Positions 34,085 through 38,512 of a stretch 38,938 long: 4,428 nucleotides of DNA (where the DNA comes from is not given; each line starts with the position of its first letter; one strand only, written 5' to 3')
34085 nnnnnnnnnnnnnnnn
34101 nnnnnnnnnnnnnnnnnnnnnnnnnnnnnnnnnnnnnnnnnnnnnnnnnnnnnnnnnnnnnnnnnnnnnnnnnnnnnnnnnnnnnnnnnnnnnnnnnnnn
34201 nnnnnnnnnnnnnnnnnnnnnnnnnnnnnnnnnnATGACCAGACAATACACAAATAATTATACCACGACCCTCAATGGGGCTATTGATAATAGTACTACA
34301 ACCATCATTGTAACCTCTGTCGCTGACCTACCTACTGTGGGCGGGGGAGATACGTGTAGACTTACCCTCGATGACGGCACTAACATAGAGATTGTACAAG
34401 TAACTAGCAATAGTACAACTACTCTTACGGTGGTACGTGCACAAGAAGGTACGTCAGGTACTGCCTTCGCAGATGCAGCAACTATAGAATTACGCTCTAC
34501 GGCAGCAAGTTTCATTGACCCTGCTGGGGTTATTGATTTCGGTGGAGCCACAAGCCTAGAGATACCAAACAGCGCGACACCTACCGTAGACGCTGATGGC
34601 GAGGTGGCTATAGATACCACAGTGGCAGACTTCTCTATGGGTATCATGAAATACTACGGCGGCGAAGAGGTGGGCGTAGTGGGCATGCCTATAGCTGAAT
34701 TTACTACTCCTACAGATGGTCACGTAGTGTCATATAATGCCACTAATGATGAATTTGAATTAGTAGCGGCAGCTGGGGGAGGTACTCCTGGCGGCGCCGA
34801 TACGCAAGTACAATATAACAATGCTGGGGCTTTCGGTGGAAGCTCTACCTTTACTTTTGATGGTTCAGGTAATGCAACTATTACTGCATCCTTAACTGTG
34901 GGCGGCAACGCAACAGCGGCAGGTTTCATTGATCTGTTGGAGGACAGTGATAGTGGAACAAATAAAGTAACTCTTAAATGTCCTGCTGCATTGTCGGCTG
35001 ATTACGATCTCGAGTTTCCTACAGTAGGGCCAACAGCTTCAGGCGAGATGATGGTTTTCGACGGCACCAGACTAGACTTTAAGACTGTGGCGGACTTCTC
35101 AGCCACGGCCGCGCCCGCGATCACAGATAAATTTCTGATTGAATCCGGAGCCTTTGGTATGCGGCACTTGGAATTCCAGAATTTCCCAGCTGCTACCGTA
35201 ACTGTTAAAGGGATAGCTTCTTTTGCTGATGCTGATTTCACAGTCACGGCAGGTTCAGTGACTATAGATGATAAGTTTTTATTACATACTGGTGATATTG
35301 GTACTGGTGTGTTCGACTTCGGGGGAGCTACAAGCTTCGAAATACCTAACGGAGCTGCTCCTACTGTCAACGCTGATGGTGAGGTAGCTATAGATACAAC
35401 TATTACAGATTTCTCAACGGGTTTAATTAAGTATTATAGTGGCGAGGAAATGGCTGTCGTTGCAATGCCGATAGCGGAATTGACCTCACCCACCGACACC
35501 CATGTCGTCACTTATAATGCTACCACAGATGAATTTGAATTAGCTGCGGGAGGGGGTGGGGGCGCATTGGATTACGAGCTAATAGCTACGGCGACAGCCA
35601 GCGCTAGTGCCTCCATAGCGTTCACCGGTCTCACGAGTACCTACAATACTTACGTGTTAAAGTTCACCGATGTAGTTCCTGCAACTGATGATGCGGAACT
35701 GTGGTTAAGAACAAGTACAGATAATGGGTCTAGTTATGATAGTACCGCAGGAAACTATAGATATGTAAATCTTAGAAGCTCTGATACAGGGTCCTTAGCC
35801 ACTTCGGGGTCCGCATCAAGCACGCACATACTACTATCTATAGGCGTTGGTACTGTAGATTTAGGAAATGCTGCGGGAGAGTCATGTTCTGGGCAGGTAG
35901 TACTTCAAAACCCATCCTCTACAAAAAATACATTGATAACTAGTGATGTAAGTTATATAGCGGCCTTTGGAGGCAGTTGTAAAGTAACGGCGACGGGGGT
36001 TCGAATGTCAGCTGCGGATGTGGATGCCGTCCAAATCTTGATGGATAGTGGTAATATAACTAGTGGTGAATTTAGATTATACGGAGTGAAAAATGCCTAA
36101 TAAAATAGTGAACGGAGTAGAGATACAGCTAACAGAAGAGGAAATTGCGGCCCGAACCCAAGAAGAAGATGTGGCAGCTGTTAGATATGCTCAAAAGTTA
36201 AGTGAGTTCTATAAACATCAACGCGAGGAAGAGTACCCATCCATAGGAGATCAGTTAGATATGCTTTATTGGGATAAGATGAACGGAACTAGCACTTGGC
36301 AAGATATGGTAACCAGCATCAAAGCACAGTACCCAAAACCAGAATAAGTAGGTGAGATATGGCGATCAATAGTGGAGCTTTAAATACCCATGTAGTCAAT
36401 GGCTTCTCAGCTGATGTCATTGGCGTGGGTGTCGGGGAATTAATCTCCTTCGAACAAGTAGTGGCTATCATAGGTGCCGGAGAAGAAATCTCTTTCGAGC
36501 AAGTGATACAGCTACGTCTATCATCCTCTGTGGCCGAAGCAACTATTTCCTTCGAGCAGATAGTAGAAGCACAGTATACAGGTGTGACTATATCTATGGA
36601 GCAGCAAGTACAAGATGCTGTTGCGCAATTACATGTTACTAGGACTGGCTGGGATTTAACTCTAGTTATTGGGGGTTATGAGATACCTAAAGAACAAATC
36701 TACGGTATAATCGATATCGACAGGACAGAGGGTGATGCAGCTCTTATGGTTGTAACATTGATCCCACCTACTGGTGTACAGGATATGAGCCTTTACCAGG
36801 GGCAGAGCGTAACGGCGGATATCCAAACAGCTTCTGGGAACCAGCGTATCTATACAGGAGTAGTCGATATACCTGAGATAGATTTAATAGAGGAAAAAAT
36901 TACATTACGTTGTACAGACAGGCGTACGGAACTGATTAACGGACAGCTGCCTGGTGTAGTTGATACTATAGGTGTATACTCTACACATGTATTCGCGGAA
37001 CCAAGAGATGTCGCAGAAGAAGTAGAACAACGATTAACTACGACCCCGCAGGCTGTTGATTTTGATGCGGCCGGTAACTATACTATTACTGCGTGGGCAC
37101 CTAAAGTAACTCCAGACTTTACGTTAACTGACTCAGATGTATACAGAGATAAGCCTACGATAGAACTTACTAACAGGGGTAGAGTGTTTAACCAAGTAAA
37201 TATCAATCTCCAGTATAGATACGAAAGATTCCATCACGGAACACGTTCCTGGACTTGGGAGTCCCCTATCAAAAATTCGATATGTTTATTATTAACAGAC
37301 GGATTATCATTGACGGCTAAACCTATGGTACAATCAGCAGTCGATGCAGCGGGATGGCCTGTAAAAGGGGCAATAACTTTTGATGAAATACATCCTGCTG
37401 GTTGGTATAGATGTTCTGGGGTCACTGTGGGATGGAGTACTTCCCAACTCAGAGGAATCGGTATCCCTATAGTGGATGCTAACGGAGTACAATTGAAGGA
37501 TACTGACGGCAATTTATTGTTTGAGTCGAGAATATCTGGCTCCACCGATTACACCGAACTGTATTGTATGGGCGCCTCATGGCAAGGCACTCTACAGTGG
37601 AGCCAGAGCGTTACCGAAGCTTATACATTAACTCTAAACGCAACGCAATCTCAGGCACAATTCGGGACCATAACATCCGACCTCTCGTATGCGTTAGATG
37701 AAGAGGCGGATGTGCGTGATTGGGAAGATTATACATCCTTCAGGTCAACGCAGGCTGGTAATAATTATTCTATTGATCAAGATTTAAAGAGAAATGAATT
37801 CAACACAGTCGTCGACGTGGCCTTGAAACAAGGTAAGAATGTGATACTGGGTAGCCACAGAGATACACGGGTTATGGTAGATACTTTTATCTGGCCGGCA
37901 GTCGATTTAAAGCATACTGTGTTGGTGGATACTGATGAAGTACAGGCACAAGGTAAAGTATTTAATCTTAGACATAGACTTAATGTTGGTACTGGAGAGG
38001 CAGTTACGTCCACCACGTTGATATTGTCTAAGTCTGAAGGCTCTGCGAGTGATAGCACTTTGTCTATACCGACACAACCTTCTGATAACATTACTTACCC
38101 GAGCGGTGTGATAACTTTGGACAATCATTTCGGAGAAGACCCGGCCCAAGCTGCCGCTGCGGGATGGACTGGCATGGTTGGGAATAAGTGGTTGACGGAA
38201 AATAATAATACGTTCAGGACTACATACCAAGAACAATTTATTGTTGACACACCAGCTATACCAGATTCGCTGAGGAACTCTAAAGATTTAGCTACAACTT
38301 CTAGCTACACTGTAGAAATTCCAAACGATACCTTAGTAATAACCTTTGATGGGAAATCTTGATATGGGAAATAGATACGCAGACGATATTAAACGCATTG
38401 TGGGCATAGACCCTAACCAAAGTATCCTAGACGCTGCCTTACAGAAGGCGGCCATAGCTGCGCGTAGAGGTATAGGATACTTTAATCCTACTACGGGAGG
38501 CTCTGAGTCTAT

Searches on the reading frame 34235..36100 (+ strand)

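Call 13: search_protein_families(library=phrogs, proteins=[window:34235-36100:+], max_evalue=0.001)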
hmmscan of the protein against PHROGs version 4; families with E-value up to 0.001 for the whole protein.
window:34235-36100:+ (621 aa): 5 families
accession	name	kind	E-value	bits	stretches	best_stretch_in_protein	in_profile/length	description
phrog_14820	-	unknown function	2.3e-22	81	1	447-619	26-206/206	-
phrog_6427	-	unknown function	3.6e-15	56.4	1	1-92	2-100/675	-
phrog_8469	-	tail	2.9e-14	54.1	1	2-102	2-105/303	tail fiber protein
phrog_30299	-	tail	1.4e-09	38.4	1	4-99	4-102/425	tail fiber protein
phrog_25788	-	tail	1.1e-07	31.9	1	4-191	268-431/603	tail fiber protein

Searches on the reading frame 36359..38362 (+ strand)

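Call 13: search_protein_families(library=phrogs, proteins=[window:36359-38362:+], max_evalue=0.001)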
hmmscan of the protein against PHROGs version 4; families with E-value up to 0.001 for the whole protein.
window:36359-38362:+ (667 aa): 1 family
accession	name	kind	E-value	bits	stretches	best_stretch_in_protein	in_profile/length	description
phrog_5842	-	unknown function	5.2e-68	230.9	1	84-659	22-565/567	-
